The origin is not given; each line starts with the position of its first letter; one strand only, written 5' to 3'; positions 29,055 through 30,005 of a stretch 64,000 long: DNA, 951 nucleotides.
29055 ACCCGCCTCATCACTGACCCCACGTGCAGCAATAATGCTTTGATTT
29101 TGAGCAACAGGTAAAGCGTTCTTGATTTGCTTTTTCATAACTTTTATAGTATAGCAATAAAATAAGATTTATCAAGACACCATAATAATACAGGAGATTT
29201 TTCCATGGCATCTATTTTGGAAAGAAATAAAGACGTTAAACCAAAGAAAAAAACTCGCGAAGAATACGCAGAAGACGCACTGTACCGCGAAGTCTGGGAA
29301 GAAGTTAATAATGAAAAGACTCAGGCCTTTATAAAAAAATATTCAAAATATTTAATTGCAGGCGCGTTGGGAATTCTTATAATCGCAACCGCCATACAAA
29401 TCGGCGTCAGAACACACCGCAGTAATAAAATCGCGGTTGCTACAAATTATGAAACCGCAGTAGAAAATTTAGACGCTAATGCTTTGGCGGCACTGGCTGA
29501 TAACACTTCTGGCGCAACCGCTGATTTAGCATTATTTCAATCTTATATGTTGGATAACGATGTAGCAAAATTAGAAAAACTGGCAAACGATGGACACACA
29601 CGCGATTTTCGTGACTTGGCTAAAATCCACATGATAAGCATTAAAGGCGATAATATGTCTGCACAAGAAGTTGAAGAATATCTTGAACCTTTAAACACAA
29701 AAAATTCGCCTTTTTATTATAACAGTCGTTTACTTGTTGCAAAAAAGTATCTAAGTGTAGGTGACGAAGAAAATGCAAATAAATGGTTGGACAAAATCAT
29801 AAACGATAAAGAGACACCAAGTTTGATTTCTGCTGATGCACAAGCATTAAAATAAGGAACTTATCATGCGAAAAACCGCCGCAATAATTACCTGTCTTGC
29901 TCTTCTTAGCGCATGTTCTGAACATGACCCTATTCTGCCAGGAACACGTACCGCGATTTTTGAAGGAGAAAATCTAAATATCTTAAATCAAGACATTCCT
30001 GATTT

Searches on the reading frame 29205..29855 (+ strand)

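Call 30: search_protein_families(library=pfam, proteins=[window:29205-29855:+], max_evalue=0.0001)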
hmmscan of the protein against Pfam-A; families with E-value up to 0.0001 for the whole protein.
window:29205-29855:+ (216 aa): 0 families

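Call 70: search_protein_families(library=pfam, proteins=[window:29205-29855:+], max_evalue=0.001)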
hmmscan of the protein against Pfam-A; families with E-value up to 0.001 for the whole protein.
window:29205-29855:+ (216 aa): 1 family
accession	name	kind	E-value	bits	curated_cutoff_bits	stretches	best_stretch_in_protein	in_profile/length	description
PF10858.15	DUF2659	-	0.00021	21.5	27.7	1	150-216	147-213/216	Protein of unknown function (DUF2659)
